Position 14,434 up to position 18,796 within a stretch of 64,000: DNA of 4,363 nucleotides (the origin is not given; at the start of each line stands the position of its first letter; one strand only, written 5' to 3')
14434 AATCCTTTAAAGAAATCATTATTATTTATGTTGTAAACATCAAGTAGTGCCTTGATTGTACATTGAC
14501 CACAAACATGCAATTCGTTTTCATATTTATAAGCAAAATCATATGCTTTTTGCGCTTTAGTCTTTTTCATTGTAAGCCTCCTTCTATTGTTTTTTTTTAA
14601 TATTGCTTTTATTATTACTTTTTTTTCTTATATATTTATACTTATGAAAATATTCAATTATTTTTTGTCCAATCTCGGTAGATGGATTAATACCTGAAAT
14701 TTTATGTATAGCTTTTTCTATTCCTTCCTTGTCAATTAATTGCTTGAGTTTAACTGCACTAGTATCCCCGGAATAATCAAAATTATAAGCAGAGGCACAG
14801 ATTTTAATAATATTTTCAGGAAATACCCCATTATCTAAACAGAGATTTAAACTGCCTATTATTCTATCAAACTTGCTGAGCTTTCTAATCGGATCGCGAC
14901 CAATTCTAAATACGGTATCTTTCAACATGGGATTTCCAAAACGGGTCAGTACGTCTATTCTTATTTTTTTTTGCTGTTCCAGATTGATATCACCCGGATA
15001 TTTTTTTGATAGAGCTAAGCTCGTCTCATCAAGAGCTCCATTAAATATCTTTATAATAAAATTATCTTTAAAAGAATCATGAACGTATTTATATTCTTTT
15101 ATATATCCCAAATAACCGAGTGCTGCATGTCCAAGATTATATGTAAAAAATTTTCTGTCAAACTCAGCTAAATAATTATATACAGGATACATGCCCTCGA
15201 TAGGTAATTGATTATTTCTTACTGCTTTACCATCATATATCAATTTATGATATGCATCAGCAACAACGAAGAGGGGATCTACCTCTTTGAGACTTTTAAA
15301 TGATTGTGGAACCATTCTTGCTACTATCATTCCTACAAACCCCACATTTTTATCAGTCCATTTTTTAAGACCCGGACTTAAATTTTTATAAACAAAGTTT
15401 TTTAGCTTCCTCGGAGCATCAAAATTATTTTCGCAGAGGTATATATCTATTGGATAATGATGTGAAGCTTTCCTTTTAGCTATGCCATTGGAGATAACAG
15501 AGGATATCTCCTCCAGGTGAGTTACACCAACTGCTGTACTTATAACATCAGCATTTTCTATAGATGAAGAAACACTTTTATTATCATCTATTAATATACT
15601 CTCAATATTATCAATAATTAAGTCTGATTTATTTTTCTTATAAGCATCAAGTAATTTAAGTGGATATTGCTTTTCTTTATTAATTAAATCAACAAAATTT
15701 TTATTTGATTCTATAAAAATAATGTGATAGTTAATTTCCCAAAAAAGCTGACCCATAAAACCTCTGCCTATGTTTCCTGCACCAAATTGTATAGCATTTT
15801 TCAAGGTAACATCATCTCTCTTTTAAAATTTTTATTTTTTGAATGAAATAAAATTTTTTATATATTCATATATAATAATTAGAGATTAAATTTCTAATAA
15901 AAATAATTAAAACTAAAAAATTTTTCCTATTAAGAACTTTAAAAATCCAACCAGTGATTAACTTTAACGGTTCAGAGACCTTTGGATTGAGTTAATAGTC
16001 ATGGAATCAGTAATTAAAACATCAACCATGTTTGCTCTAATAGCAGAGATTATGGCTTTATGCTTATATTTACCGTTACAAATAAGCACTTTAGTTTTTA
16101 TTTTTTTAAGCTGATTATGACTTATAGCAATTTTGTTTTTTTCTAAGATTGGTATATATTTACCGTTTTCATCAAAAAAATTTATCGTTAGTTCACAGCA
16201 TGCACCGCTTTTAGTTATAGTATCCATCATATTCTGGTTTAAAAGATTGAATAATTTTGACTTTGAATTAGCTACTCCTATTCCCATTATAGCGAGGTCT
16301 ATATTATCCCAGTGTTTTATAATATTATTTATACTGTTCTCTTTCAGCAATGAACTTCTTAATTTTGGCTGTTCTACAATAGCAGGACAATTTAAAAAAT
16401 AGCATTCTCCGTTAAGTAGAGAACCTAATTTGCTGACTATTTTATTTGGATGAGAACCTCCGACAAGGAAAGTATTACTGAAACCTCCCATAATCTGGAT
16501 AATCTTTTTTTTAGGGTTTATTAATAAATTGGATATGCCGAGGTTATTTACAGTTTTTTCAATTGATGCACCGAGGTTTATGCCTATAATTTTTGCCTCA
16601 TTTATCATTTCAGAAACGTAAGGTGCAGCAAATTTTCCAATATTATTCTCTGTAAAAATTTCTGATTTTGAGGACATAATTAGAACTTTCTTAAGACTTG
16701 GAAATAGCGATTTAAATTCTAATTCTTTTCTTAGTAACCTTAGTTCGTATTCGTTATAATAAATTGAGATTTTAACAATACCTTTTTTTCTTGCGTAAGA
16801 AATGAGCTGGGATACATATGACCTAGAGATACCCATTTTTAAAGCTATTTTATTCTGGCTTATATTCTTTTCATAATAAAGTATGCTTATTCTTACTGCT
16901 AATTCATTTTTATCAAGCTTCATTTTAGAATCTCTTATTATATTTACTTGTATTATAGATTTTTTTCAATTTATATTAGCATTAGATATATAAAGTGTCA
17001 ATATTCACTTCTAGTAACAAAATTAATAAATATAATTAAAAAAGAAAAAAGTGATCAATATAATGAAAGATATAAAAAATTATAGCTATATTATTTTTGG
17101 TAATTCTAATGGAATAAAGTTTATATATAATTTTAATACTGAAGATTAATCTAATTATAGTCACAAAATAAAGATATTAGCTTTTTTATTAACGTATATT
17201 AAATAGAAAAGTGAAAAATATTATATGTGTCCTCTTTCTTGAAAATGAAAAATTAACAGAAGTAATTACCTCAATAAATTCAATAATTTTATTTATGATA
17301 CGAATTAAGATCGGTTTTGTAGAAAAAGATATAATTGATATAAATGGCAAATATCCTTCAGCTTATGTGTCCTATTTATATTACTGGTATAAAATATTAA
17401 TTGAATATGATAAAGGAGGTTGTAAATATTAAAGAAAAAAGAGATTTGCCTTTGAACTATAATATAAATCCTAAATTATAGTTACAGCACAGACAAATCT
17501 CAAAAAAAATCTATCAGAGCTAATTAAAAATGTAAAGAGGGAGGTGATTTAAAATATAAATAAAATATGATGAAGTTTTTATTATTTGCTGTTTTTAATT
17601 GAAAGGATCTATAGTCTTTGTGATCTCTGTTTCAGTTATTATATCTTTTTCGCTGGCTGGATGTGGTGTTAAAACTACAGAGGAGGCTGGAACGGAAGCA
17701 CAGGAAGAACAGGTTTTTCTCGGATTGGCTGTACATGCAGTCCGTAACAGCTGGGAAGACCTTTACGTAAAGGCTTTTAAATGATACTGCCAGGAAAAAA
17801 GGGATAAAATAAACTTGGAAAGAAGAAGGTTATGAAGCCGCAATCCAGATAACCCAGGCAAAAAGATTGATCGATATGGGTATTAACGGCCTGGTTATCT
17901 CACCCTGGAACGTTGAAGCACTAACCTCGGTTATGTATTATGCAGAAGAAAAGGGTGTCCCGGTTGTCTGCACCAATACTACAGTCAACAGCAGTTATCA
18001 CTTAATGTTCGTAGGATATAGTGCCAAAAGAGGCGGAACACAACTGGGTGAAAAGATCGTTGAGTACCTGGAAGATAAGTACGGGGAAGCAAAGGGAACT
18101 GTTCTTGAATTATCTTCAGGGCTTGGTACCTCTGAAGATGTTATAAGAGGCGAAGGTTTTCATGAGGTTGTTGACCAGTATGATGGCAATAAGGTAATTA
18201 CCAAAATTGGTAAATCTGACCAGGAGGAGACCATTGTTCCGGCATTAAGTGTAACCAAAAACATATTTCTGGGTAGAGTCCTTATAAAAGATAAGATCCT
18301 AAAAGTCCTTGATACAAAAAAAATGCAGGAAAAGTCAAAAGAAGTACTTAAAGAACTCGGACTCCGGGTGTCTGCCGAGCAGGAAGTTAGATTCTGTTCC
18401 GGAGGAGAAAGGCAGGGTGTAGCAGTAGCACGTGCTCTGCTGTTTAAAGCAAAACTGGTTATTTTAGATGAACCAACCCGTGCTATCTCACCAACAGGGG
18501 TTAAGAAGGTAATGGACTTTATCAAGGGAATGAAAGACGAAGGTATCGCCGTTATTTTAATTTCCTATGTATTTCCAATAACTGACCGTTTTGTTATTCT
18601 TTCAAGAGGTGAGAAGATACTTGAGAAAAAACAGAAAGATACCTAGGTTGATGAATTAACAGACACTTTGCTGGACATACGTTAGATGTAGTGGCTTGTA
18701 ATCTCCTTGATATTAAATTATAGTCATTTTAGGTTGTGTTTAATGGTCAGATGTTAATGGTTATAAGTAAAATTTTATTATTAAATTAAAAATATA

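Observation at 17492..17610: A ~115-nt leader is duplicated upstream of two unrelated sugar-binding-protein genes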

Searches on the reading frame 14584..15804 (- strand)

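Call 13: search_protein_families(library=pfam, proteins=[window:14584-15804:-])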
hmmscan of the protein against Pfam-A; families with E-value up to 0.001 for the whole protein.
window:14584-15804:- (406 aa): 2 families
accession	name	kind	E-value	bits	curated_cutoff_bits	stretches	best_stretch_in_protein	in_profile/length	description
PF01232.29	Mannitol_dh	-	1.3e-39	136.7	27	1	3-203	2-198/199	Mannitol dehydrogenase Rossmann domain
PF08125.19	Mannitol_dh_C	-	3e-28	99.1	30.7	1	216-373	7-173/190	Mannitol dehydrogenase C-terminal domain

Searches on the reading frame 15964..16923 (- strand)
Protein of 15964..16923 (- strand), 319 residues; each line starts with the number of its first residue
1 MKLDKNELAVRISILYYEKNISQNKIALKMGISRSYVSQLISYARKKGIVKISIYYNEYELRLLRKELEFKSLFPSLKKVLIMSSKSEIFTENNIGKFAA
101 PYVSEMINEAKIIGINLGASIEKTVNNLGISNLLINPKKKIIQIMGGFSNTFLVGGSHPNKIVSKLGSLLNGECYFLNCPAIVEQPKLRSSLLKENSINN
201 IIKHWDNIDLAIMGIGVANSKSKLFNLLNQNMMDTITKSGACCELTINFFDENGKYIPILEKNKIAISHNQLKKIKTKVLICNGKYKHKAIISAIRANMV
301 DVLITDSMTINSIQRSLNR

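Call 13: search_protein_families(library=pfam, proteins=[window:15964-16923:-])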
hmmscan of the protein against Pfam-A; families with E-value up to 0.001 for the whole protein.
window:15964-16923:- (319 aa): 3 families
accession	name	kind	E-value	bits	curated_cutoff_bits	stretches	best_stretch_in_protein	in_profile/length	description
PF04198.19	Sugar-bind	-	2.3e-43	148.7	27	1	69-313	12-255/257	Putative sugar-binding domain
PF04545.22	Sigma70_r4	-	6.3e-06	26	24.1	1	15-47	15-47/50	Sigma-70, region 4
PF01381.28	HTH_3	-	0.00023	21.6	23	1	18-42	7-31/55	Helix-turn-helix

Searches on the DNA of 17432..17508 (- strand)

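Call 75: build_rna_model(alignment_id=A7, structure=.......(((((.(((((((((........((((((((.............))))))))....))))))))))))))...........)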
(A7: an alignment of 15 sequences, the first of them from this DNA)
Model R1 built from alignment A7 (15 sequences, 88 columns); structure: as given.
model positions 78; base pairs 22; branch points 0; effective number of sequences 3.94; information 0.726 bits per position. Calibrated on 0.2 Mb of random sequence (short: E-values are rough).
structure used (alignment columns):
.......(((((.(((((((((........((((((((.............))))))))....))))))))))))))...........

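Call 76: search_with_rna_model(model_id=R1, sources=[window, L004, L005, L007, L008, L013, L015, L016, L017, L018, L019, L020, L023, L025, L027, L030, L031, L032, L033, L012, L021, L029], max_evalue=1)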
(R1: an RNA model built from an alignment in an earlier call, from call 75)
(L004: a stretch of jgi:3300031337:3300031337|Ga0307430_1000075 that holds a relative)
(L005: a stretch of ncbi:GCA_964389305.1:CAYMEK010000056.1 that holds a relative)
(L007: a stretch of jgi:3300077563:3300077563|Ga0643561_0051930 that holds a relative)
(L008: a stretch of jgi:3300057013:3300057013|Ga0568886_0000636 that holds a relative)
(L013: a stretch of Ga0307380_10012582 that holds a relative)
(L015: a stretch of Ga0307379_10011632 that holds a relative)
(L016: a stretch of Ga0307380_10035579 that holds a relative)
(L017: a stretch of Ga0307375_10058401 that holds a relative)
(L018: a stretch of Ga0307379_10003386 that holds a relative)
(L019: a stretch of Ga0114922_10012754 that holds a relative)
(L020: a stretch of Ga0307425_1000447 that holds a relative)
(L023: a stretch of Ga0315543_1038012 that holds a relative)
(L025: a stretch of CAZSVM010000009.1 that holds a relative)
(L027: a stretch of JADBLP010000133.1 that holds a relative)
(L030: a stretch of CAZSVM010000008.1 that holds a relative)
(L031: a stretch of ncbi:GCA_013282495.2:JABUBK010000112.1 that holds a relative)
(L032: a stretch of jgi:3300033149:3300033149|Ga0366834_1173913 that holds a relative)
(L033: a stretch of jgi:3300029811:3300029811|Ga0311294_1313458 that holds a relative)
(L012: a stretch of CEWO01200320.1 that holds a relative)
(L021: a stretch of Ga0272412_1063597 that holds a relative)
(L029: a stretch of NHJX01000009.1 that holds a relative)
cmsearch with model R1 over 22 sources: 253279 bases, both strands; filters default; matches with E-value up to 1: 32.
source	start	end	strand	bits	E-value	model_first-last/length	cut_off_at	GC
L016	220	297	-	91.8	1.5e-17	1-78/78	no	0.27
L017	352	429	+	91.2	2e-17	1-78/78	no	0.26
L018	6562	6639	+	91.2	2e-17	1-78/78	no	0.26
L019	73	149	-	90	3.9e-17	1-78/78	no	0.25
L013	176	253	-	89.4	5.1e-17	1-78/78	no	0.24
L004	9802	9877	-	85.2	4.9e-16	1-78/78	no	0.28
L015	11134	11208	+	83.5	1.2e-15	1-78/78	no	0.24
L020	3787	3862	+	80.1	7.2e-15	1-78/78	no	0.28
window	17432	17508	-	75.6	7.6e-14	1-78/78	no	0.25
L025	3511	3590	+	73.9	1.9e-13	1-78/78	no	0.21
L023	749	832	-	73.5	2.3e-13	1-78/78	no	0.25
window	23389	23464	-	72.7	3.5e-13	1-78/78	no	0.25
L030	2332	2406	+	71.7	6e-13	1-78/78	no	0.25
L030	5866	5941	+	70.4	1.2e-12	1-78/78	no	0.32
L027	4879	4954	+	64.3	3e-11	1-78/78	no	0.24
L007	1428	1506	-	42.7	2.6e-06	1-78/78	no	0.23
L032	239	311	-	37.3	4.5e-05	1-78/78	no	0.36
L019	82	143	+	35.2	0.00013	8-70/78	no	0.26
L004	9811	9871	+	32.9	0.00045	8-70/78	no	0.31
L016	229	291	+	31.5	0.00096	8-70/78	no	0.3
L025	3518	3581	-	31.3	0.001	8-69/78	no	0.23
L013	185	247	+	30.2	0.0019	8-70/78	no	0.27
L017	358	420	-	30.1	0.0019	8-70/78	no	0.29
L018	6568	6630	-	30.1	0.0019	8-70/78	no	0.29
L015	11140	11199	-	29.9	0.0022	8-70/78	no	0.27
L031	1064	1132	+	29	0.0036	1-78/78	no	0.25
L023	758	826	+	24.7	0.035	8-70/78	no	0.29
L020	3793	3853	-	24.4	0.041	8-70/78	no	0.3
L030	2338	2397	-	24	0.05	8-70/78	no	0.3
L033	1326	1386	-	22.9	0.087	8-76/78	no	0.33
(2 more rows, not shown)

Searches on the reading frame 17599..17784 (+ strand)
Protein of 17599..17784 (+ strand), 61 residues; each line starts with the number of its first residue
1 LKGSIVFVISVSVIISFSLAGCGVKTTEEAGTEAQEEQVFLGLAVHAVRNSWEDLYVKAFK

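Call 13: search_protein_families(library=pfam, proteins=[window:17599-17784:+])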
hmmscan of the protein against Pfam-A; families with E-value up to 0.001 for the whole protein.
window:17599-17784:+ (61 aa): 0 families

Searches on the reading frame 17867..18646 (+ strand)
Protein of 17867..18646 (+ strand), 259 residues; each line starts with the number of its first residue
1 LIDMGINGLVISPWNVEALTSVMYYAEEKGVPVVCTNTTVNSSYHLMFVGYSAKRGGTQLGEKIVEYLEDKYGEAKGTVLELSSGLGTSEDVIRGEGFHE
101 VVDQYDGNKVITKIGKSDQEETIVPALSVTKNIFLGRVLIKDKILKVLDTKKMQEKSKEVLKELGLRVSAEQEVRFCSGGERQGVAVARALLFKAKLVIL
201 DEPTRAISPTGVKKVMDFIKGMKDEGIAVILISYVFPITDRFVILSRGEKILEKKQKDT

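Call 13: search_protein_families(library=pfam, proteins=[window:17867-18646:+])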
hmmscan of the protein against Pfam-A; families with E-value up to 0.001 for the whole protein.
window:17867-18646:+ (259 aa): 2 families
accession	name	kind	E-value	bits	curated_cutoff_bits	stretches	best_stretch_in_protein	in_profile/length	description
PF13407.12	Peripla_BP_4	-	3.1e-20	73.2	35.1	1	1-120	51-167/258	Periplasmic binding protein domain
PF00005.33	ABC_tran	-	4.8e-12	47.1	25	1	94-204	45-136/137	ABC transporter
